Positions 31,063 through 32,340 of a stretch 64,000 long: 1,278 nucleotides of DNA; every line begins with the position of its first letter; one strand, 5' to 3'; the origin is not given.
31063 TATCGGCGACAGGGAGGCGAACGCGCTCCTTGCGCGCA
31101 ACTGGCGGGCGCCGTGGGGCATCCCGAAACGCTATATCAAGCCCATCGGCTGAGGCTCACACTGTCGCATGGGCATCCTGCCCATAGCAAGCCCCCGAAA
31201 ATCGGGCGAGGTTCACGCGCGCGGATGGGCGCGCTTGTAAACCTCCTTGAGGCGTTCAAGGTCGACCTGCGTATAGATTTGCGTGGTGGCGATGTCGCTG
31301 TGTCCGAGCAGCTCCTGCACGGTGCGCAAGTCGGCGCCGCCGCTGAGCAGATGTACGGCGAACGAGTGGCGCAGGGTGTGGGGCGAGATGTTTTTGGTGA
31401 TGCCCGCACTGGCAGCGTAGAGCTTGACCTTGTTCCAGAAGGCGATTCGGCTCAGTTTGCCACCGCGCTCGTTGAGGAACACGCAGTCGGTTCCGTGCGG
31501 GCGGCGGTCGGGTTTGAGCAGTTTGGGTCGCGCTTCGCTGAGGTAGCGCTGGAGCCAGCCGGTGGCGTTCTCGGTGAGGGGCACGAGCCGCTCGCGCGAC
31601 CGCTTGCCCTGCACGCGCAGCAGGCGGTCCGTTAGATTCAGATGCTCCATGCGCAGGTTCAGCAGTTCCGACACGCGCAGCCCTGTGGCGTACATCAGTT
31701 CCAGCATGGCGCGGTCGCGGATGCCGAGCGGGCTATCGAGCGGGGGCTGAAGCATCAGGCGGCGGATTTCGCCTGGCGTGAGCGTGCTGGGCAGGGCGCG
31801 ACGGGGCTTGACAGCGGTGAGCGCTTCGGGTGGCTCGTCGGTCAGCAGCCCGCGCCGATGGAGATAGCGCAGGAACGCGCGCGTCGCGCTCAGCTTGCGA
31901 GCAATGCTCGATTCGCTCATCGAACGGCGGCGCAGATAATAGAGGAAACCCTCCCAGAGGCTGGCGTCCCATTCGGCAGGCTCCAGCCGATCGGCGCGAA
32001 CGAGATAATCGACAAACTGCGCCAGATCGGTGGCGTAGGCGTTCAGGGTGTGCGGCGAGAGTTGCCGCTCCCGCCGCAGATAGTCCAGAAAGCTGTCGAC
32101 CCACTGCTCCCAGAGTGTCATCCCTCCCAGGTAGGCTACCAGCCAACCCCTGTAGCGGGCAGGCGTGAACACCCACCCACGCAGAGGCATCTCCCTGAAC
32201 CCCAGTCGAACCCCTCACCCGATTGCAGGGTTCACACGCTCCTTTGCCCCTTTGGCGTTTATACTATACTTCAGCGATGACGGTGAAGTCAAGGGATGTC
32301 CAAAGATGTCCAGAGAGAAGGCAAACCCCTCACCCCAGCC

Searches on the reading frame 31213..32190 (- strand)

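Call 36: search_protein_families(library=pfam, proteins=[L008:4547-6316:+, L008:6337-8301:+, L008:8295-9941:+, L008:9938-12679:+], max_evalue=1)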
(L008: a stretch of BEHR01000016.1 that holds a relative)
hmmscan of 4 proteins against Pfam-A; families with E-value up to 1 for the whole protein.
L008:4547-6316:+ (589 aa): 5 families
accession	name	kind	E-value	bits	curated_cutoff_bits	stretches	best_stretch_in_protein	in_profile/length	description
PF00404.24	Dockerin_1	-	1.3e-05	25.8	22.9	1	525-570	1-52/57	Dockerin type I domain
PF13202.12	EF-hand_5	-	0.0051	16.7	25.9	0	553-570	7-24/25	EF hand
PF00036.39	EF-hand_1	-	0.059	13.4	25.4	0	552-571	7-26/29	EF hand domain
PF13499.12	EF-hand_7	-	0.5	11.2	30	0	555-574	12-31/67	EF-hand domain pair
PF13405.12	EF-hand_6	-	0.52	10.6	25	0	527-546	10-29/30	EF-hand domain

L008:6337-8301:+ (654 aa): 0 families

L008:8295-9941:+ (548 aa): 0 families

L008:9938-12679:+ (913 aa): 0 families

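Call 58: search_protein_families(library=pfam, proteins=[L010:9295-10635:+, L015:1579-4329:+, L015:6107-7255:-, L015:7252-8238:-, L015:17911-21405:-, L016:16626-17405:+, L016:17384-21205:-, L016:7355-8383:-, L016:4923-6461:+, L016:6458-7321:+], max_evalue=0.001)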
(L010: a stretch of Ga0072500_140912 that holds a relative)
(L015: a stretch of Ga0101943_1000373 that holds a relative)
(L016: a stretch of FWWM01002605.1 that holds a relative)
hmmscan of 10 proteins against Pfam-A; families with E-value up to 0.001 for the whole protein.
L010:9295-10635:+ (446 aa): 1 family
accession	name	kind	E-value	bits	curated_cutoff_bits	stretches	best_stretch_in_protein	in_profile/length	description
PF13365.12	Trypsin_2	-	1.6e-06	29.3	27.6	1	199-364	1-144/144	Trypsin-like peptidase domain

L015:1579-4329:+ (916 aa): 17 families
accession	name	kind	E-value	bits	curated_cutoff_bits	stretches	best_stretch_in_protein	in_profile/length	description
PF12770.12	CHAT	-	1.1e-59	202.7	24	1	637-914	2-288/289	CHAT domain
PF13424.12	TPR_12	-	9.7e-36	122.3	30.1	4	204-275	4-77/77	Tetratricopeptide repeat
PF13374.12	TPR_10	-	9.2e-23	80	27.5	0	328-355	7-34/42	Tetratricopeptide repeat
PF17874.7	TPR_MalT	-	1e-16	61.6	45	3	169-314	46-192/336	MalT-like TPR region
PF13176.12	TPR_7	-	1.1e-16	59.8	27.9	1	405-432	1-27/36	Tetratricopeptide repeat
PF07719.23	TPR_2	-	2.5e-15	55.7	27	0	405-431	3-29/34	Tetratricopeptide repeat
PF00515.34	TPR_1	-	1.7e-14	53.3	27.8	0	210-233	8-31/34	Tetratricopeptide repeat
PF14938.12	SNAP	-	1.4e-10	41.6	25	1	219-311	90-183/282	Soluble NSF attachment protein, SNAP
PF13181.12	TPR_8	-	6.5e-10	38.8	25.7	0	292-314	10-32/34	Tetratricopeptide repeat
PF13428.12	TPR_14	-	2e-09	37.6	23.5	0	365-392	3-30/44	Tetratricopeptide repeat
PF12968.13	DUF3856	-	1.5e-06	28.6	27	1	296-383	22-120/143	Domain of Unknown Function (DUF3856)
PF25058.1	ARM_TT21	-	8e-06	26.3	27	0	83-148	57-119/155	Tetratricopeptide repeat protein 21 ARM repeat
PF13414.12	TPR_11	-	1.4e-05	25.1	26.8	0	212-232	3-23/42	TPR repeat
PF10602.15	RPN7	-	1.7e-05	25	29.6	0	124-233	37-143/174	26S proteasome subunit RPN7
PF07721.20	TPR_4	-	3.7e-05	24.4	27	0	364-387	2-25/26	Tetratricopeptide repeat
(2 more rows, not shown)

L015:6107-7255:- (382 aa): 0 families

L015:7252-8238:- (328 aa): 1 family
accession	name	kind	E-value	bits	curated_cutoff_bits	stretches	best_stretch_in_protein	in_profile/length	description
PF02424.20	ApbE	-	1.2e-70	238.5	25.6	1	35-310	1-253/266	ApbE family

L015:17911-21405:- (1164 aa): 12 families
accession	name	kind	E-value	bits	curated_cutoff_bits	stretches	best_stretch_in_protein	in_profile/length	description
PF13424.12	TPR_12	-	1.5e-15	57.6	30.1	2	968-1035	5-74/77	Tetratricopeptide repeat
PF17874.7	TPR_MalT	-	3.2e-09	37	45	1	858-1037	13-192/336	MalT-like TPR region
PF13401.12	AAA_22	-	3.5e-09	37.5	27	1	415-511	6-109/130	AAA domain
PF13191.12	AAA_16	-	1.1e-07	33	32.6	1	391-510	2-155/167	AAA ATPase domain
PF07719.23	TPR_2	-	1.2e-06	28.6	27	0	966-996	1-31/34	Tetratricopeptide repeat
PF03704.23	BTAD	-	4.8e-06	27.4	22.1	0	103-190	1-93/146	Bacterial transcriptional activator domain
PF05729.18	NACHT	-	9.9e-06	25.9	26.7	1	416-523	2-129/167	NACHT domain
PF13174.12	TPR_6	-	6.4e-05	23.8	26.3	0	967-993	1-27/33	Tetratricopeptide repeat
PF06745.19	ATPase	-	0.00041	20.2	26.6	1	409-455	14-60/231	KaiC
PF00931.28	NB-ARC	-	0.00046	20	23.5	1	411-523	15-136/248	NB-ARC domain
PF00515.34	TPR_1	-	0.00069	19.8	27.8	0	1008-1035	3-30/34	Tetratricopeptide repeat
PF13374.12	TPR_10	-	0.00097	19.5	27.5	0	886-918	2-34/42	Tetratricopeptide repeat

L016:16626-17405:+ (259 aa): 2 families
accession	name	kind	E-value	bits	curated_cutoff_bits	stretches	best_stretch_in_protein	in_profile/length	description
PF07963.17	N_methyl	-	1.3e-09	37.7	21.2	1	2-26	3-27/27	Prokaryotic N-terminal methylation motif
PF07596.16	SBP_bac_10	-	9.9e-08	32.8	23.3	1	31-147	2-102/268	Protein of unknown function (DUF1559)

L016:17384-21205:- (1273 aa): 15 families
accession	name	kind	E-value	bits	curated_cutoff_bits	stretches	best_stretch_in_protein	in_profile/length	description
PF13424.12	TPR_12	-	1.6e-25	89.5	30.1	2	982-1054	3-77/77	Tetratricopeptide repeat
PF07719.23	TPR_2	-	1.7e-12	46.8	27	0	1104-1133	3-32/34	Tetratricopeptide repeat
PF00515.34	TPR_1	-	3.2e-11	43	27.8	0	1104-1133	3-32/34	Tetratricopeptide repeat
PF13374.12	TPR_10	-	4.3e-08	33.4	27.5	1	1022-1056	2-36/42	Tetratricopeptide repeat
PF13191.12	AAA_16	-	9.6e-07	29.9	32.6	1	487-538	1-51/167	AAA ATPase domain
PF13181.12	TPR_8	-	3.3e-06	27.3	25.7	0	1104-1133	3-32/34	Tetratricopeptide repeat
PF13401.12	AAA_22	-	5.5e-06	27.2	27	1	510-606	4-104/130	AAA domain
PF13176.12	TPR_7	-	5.8e-06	26.4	27.9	0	905-927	2-24/36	Tetratricopeptide repeat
PF05729.18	NACHT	-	7.2e-06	26.4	26.7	1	513-624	2-133/167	NACHT domain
PF03704.23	BTAD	-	8e-06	26.7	22.1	1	202-277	1-81/146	Bacterial transcriptional activator domain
PF14559.12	TPR_19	-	9.9e-06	26.2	25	0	997-1047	6-50/68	Tetratricopeptide repeat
PF13428.12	TPR_14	-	2.8e-05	24.8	23.5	0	1103-1139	2-38/44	Tetratricopeptide repeat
PF17874.7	TPR_MalT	-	3.6e-05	23.7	45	0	906-1049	44-188/336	MalT-like TPR region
PF13173.12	AAA_14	-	5.8e-05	23.5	27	1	512-625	3-103/129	AAA domain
PF13432.12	TPR_16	-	6.1e-05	23.8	32.7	0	1069-1134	4-63/65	Tetratricopeptide repeat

L016:7355-8383:- (342 aa): 1 family
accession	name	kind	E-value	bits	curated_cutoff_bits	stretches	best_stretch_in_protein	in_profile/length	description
PF02424.20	ApbE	-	1.1e-71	241.9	25.6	1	53-331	1-257/266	ApbE family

L016:4923-6461:+ (512 aa): 4 families
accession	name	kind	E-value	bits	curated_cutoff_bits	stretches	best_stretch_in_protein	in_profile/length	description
PF00006.31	ATP-synt_ab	-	3.2e-83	279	29.5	1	149-369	1-213/213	ATP synthase alpha/beta family, nucleotide-binding domain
PF00306.32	ATP-synt_ab_C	-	1.3e-48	164.9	27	1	376-500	1-125/126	ATP synthase alpha/beta chain, C terminal domain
PF02874.29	ATP-synt_ab_N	-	6.7e-18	65.4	20.9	1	26-92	3-69/69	ATP synthase alpha/beta family, beta-barrel domain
PF09378.16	HAS-barrel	-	0.00039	20.9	25.2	0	26-79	3-50/90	HAS barrel domain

L016:6458-7321:+ (287 aa): 1 family
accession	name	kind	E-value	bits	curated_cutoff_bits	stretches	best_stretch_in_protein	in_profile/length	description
PF00231.24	ATP-synt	-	1e-97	327.7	39.9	1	3-285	1-285/285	ATP synthase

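Call 63: search_protein_families(library=ncbifam, proteins=[P0015, P0016, P0017, P0018, P0020, P0024, P0036, P0037, P0046, P0014], max_evalue=0.001)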
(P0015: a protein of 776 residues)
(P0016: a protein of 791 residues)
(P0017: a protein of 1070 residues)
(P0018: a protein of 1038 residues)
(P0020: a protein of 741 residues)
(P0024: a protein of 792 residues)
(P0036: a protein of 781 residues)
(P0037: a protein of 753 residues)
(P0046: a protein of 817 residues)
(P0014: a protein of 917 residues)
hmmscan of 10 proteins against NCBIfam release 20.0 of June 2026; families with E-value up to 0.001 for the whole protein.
P0015 (776 aa): 1 family
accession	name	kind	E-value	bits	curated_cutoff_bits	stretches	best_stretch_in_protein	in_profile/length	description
TIGR03356.1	BGL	equivalog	0.00045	19.3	478.5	1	48-149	57-164/427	GH1 family beta-glucosidase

P0016 (791 aa): 0 families

P0017 (1070 aa): 3 families
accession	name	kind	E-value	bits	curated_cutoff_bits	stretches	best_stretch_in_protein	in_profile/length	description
NF007154.0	PRK09589.1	subfamily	5.3e-09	35.3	624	0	46-150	73-182/476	6-phospho-beta-glucosidase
TIGR03356.1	BGL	equivalog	1.1e-07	31.2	478.5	0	517-623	55-164/427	GH1 family beta-glucosidase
NF011589.0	PRK15014.1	subfamily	0.00048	19.5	686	0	48-152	77-186/477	6-phospho-beta-glucosidase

P0018 (1038 aa): 1 family
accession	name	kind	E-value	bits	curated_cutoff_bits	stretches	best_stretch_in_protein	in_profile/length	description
NF052546.1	AlpArbfursidBAD1527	equivalog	4.9e-24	85.4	500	1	752-945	4-217/341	alpha-arabinofuranosidase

P0020 (741 aa): 0 families

P0024 (792 aa): 1 family
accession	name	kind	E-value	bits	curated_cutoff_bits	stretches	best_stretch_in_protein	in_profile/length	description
NF047846.1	FlagFilOutFlaA2Lepto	equivalog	0.00064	19.2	440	0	694-740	122-168/231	flagellar filament outer layer protein FlaA2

P0036 (781 aa): 0 families

P0037 (753 aa): 0 families

P0046 (817 aa): 0 families

P0014 (917 aa): 0 families

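Call 84: search_protein_families(library=padloc, proteins=[P0001, P0002, P0003], max_evalue=0.1)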
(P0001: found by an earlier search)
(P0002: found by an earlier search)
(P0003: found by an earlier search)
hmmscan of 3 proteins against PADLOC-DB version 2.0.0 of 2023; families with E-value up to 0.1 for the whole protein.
P0001 (959 aa): 1 family
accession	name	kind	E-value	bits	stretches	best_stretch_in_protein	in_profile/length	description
PDLC03315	MTase_II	-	0.035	10.9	1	267-332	191-257/502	Type II methyltransferase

P0002 (531 aa): 0 families

P0003 (683 aa): 0 families

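Call 85: search_protein_families(library=phrogs, proteins=[P0001, P0002, P0003], max_evalue=0.1)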
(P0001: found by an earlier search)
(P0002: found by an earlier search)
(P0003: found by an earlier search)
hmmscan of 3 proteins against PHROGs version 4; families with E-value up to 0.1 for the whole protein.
P0001 (959 aa): 0 families

P0002 (531 aa): 0 families

P0003 (683 aa): 0 families

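Call 103: search_protein_families(library=ncbifam, proteins=[L008:4547-6316:+, L010:9295-10635:+], max_evalue=0.01)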
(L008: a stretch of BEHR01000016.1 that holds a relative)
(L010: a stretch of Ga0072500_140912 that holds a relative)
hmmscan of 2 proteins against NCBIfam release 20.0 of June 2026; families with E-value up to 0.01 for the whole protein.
L008:4547-6316:+ (589 aa): 0 families

L010:9295-10635:+ (446 aa): 0 families

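Call 107: search_protein_families(library=ncbifam, proteins=[L020:6210-6410:+, L020:1947-2132:+, L008:8080-8301:+, L010:10420-10635:+], max_evalue=10)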
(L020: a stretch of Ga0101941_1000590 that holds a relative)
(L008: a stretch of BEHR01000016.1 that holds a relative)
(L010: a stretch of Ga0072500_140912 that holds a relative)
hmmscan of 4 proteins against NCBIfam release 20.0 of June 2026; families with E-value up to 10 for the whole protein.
L020:6210-6410:+ (67 aa): 1 family
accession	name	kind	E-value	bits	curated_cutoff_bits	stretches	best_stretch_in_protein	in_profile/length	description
NF033223.2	YHYH_alt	domain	0.14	12.5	30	1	10-20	3-13/25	YHYH domain-containing protein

L020:1947-2132:+ (62 aa): 1 family
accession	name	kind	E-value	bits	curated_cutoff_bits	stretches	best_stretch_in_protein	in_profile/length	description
NF041540.1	dockerin_GC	domain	2.6e-06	27.7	29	1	14-62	6-67/67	GC-type dockerin domain-anchored protein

L008:8080-8301:+ (73 aa): 0 families

L010:10420-10635:+ (71 aa): 1 family
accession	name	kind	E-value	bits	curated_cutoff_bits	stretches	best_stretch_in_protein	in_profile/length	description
NF041540.1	dockerin_GC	domain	0.098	13.1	29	1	18-41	38-67/67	GC-type dockerin domain-anchored protein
